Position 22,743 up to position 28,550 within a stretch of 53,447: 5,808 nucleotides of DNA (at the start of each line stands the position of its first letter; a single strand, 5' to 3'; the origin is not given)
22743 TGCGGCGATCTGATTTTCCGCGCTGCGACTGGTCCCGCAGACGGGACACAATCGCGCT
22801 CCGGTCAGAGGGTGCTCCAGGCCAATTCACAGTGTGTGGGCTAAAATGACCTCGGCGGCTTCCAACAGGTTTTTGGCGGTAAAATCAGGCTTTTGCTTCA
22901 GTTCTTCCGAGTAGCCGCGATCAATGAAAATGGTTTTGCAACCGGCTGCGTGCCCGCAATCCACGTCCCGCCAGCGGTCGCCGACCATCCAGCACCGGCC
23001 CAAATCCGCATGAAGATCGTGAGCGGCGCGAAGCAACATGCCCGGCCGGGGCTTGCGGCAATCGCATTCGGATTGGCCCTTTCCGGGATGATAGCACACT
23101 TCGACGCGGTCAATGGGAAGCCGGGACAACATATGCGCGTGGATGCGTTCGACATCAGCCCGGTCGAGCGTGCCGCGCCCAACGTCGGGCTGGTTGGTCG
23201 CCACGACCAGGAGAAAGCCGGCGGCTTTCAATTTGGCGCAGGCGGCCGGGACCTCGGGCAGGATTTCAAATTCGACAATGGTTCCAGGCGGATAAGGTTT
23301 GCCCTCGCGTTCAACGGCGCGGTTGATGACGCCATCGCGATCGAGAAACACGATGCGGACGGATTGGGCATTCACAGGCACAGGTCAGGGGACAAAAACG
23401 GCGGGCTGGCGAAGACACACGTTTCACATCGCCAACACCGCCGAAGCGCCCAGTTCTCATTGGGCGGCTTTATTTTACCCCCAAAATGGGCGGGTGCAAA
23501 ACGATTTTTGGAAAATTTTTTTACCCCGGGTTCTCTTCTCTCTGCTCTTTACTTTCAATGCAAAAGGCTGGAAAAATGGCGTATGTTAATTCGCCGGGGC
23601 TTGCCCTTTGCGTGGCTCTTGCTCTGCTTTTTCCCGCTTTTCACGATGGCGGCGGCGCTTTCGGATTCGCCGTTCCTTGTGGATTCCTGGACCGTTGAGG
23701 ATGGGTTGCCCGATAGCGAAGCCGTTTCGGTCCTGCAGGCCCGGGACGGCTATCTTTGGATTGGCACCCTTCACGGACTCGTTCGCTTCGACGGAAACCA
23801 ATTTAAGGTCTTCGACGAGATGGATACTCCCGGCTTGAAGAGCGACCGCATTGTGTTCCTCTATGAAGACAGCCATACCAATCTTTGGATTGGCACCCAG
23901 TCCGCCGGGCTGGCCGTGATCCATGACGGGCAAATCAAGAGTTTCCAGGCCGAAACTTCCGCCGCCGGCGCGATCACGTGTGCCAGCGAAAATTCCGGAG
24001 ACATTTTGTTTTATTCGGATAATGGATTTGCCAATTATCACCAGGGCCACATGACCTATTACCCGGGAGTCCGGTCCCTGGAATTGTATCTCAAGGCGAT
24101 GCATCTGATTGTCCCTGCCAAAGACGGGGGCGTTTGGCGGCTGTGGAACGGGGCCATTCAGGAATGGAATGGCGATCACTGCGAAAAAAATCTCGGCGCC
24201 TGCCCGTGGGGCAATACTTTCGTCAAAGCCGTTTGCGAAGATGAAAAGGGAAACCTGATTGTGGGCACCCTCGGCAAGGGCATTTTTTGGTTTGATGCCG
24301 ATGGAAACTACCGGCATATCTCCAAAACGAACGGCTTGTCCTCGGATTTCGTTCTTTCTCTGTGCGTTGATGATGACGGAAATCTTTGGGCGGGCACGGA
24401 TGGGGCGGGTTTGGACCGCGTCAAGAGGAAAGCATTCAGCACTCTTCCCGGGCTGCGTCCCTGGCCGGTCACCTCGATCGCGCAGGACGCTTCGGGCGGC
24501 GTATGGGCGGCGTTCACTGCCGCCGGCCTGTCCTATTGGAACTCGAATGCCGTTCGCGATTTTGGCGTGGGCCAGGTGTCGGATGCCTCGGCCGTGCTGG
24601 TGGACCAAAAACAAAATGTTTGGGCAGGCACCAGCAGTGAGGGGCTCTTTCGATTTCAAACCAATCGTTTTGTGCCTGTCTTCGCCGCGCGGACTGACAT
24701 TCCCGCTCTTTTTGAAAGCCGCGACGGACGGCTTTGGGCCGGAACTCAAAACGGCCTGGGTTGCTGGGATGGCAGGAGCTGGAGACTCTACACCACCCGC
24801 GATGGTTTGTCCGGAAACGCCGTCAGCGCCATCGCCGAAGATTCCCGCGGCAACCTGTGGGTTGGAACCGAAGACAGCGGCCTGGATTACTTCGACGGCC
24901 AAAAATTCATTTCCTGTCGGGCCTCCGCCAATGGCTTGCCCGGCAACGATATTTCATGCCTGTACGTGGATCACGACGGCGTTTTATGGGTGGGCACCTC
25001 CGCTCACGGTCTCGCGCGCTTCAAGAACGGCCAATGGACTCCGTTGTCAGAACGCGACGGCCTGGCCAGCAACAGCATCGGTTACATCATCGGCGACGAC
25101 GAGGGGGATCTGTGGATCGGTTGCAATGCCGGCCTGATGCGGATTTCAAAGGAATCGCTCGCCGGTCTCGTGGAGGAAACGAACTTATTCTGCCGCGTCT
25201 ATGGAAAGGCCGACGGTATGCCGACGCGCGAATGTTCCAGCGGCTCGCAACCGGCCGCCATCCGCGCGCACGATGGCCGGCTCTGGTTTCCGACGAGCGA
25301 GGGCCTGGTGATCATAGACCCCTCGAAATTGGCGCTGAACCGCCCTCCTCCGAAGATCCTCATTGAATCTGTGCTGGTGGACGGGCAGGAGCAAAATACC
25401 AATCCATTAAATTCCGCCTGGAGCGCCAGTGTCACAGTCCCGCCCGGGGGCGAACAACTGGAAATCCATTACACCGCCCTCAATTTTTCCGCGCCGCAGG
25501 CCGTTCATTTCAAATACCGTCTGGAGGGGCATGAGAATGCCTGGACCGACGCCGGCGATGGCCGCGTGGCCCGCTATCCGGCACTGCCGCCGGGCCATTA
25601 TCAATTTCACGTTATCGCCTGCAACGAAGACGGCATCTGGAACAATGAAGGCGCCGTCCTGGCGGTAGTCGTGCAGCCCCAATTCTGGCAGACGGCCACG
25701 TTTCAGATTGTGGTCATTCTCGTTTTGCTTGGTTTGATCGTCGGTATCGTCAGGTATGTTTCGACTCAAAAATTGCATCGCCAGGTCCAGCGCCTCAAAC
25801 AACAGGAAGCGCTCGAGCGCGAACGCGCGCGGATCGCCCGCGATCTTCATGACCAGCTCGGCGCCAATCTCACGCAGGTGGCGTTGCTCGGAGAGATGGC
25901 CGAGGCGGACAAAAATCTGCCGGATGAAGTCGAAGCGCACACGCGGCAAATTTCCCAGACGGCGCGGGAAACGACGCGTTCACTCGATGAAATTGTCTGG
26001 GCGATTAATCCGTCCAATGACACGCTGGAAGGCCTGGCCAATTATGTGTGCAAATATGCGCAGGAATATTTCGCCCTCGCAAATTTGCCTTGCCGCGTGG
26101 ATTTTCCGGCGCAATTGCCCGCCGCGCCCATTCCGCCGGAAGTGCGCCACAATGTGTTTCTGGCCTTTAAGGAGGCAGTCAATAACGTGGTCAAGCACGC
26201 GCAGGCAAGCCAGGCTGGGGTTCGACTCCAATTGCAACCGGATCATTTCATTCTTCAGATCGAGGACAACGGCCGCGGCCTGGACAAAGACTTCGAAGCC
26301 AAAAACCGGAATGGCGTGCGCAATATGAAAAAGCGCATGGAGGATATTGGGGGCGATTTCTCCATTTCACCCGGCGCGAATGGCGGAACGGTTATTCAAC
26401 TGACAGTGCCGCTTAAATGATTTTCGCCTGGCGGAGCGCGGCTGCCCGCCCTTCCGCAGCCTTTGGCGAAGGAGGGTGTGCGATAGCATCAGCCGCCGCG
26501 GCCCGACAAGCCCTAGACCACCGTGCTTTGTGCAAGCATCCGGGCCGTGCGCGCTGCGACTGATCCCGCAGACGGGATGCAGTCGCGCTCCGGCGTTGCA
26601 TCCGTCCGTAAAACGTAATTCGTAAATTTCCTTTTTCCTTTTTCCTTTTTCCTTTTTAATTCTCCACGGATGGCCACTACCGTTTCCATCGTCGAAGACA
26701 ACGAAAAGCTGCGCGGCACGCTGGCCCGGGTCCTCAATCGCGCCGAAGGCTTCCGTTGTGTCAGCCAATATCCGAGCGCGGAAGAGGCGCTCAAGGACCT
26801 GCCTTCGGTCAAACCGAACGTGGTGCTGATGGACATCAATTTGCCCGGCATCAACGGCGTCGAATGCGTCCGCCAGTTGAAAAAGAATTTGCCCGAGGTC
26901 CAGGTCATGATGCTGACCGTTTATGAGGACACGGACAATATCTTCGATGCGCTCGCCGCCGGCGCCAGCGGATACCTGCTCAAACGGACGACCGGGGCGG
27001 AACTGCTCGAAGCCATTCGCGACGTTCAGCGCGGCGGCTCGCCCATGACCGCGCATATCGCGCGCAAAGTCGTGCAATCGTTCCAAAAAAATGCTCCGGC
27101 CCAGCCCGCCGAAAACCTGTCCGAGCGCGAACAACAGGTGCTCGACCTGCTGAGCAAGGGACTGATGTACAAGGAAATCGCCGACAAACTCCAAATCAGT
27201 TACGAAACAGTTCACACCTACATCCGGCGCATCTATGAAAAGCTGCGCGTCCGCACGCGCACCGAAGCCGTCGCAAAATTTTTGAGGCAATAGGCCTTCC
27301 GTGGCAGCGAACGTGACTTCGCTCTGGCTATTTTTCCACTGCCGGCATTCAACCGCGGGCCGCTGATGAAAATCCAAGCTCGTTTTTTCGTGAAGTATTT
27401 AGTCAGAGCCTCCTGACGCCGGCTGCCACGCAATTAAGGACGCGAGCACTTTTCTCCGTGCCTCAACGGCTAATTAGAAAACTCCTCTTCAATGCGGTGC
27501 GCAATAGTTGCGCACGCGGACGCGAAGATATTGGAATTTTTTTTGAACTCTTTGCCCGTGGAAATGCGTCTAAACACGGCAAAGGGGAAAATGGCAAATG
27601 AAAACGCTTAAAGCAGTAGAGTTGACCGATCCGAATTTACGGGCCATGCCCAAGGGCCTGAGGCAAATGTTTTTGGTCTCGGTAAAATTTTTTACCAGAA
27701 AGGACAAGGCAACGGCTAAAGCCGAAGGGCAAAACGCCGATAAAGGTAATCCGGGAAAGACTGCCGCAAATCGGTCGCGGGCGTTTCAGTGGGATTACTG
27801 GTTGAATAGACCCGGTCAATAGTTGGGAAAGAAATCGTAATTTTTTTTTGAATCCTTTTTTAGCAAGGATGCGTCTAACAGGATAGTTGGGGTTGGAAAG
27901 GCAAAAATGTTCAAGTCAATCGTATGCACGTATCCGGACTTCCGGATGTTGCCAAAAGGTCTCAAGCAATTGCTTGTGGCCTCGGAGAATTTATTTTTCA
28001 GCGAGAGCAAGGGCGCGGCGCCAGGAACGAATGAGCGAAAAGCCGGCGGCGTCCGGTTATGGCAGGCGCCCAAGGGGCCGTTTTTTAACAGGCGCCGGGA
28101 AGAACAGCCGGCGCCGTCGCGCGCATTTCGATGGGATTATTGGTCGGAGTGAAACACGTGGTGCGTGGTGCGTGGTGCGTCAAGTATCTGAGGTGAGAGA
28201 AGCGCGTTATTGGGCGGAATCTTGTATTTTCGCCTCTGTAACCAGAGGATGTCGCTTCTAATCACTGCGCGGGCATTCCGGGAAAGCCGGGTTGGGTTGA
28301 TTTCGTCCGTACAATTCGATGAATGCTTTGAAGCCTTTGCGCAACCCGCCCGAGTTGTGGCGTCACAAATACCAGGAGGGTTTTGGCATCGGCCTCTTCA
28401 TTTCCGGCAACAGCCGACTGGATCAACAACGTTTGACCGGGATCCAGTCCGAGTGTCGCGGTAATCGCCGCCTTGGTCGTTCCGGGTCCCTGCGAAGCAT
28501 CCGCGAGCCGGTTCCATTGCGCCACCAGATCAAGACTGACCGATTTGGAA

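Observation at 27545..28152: Twin small proteins with conserved ends, variable middles and duplicated ECF-type promoters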

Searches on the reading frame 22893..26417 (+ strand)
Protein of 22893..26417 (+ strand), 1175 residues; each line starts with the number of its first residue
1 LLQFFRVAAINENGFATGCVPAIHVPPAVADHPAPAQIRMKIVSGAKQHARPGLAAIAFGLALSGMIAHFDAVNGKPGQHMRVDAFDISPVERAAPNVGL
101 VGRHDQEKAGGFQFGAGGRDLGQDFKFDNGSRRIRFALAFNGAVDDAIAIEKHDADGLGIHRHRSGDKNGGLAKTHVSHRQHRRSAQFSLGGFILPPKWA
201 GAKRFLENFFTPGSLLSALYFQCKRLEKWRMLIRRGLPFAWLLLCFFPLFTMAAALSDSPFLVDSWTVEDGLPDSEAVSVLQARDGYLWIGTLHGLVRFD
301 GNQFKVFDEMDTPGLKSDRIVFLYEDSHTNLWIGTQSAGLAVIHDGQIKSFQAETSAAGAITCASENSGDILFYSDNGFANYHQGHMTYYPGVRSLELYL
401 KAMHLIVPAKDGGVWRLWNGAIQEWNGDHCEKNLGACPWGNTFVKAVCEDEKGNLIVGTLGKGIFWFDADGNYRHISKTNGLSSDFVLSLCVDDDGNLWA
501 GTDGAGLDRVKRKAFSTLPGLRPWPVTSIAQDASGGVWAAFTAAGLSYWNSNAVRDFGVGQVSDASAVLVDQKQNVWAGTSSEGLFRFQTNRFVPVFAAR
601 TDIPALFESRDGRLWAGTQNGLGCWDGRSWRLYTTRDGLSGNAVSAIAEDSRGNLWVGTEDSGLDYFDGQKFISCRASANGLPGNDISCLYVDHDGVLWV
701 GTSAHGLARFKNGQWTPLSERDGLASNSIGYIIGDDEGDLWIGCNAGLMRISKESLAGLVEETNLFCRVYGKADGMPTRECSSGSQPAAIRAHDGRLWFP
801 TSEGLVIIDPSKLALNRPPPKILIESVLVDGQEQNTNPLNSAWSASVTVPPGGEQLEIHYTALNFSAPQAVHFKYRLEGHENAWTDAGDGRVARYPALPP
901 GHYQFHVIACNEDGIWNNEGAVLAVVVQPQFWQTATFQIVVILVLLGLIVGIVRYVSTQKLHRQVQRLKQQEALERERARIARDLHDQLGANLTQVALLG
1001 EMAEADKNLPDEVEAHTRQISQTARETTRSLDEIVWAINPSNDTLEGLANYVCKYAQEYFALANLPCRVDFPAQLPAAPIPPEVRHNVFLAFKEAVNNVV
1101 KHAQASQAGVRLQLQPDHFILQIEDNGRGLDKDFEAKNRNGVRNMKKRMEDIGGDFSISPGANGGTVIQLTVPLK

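Call 35: search_protein_families(library=pfam, proteins=[window:22893-26417:+], max_evalue=0.001)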
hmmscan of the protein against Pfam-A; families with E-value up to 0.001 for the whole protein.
window:22893-26417:+ (1175 aa): 5 families
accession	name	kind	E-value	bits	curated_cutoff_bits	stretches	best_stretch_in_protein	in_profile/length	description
PF07494.17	Reg_prop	-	4.2e-47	152.5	20.4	3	681-703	1-23/24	Two component regulator propeller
PF07495.19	Y_Y_Y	-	6.3e-15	55.3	26.6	1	864-927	1-64/65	Y_Y_Y domain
PF07730.19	HisKA_3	-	9.3e-11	42.6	24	1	977-1041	1-66/68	Histidine kinase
PF02518.31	HATPase_c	-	5.6e-10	40.1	26.4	1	1088-1174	6-109/111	Histidine kinase-, DNA gyrase B-, and HSP90-like ATPase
PF13581.12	HATPase_c_2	-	8.5e-06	26.2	27.4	1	1078-1138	22-86/127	Histidine kinase-like ATPase domain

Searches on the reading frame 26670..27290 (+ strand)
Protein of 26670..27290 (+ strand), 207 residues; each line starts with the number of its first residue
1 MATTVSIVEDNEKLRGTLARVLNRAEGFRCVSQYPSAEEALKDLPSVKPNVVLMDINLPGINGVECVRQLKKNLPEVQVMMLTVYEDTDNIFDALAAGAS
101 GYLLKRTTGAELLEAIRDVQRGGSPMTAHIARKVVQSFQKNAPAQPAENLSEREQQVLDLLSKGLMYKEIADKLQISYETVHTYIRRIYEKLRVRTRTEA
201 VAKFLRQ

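Call 35: search_protein_families(library=pfam, proteins=[window:26670-27290:+], max_evalue=0.001)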
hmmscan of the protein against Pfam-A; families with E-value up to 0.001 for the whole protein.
window:26670-27290:+ (207 aa): 6 families
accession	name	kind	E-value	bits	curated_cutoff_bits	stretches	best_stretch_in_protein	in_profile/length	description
PF00072.30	Response_reg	-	2.5e-25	89.2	30.2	1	5-117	1-111/111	Response regulator receiver domain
PF00196.25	GerE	-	1.2e-18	67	23.5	1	149-202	2-55/57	Bacterial regulatory proteins, luxR family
PF08281.18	Sigma70_r4_2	-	2.2e-07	30.8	25.7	1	148-192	9-54/54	Sigma-70, region 4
PF04545.22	Sigma70_r4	-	3.6e-06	26.8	24.1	1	149-193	4-49/50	Sigma-70, region 4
PF13384.12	HTH_23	-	9.6e-05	22.5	24.6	1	153-187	6-40/50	Homeodomain-like domain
PF13551.12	HTH_29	-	0.00093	19.7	28.1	0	156-187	3-35/64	Winged helix-turn helix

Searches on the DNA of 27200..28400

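Call 64: search_rna_families(source=window, start=27200, end=28400, threshold=evalue, max_evalue=1)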
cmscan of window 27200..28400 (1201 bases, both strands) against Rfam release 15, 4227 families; matches with E-value up to 1: 0.
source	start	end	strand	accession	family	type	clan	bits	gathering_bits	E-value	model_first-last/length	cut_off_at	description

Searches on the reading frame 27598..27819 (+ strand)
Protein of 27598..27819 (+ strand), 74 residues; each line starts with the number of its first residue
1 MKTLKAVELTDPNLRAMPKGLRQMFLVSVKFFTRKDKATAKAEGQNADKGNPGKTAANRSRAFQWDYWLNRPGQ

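Call 5: search_protein_families(library=pfam, proteins=[window:27598-27819:+], max_evalue=10)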
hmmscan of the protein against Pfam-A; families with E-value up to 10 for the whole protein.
window:27598-27819:+ (74 aa): 0 families

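Call 20: search_protein_representatives(protein=window:27598-27819:+)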
Query: 74 residues. Proteins with E-value up to 0.001 (for the whole library): 1; up to 1e-10: 0; up to 1e-30: 0. The best 1 are listed.
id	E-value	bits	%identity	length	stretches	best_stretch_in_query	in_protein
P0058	1.1e-06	44.6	55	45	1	26-69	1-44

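Call 47: search_protein_families(library=ncbifam, proteins=[window:27598-27819:+], max_evalue=10)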
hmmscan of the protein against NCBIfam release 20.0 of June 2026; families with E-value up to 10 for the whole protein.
window:27598-27819:+ (74 aa): 0 families

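Call 55: find_encoding_contigs(protein=P0058, flank=6000, max_places=3)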
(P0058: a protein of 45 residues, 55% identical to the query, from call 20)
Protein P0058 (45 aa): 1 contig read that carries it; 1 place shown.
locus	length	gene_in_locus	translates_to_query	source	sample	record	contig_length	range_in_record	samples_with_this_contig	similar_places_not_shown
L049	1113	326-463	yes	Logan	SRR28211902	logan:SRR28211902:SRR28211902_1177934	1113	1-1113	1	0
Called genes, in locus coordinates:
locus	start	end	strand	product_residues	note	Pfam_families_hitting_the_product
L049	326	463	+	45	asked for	-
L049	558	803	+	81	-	-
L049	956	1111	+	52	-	?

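Call 77: search_protein_families(library=padloc, proteins=[window:27598-27819:+], max_evalue=1)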
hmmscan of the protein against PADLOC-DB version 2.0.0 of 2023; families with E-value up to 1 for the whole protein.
window:27598-27819:+ (74 aa): 0 families

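Call 78: search_protein_families(library=phrogs, proteins=[window:27598-27819:+], max_evalue=1)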
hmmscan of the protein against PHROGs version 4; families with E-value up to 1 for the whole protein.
window:27598-27819:+ (74 aa): 1 family
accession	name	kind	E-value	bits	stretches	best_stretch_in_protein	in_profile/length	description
phrog_34774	-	unknown function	0.046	14.9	1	34-71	7-42/56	-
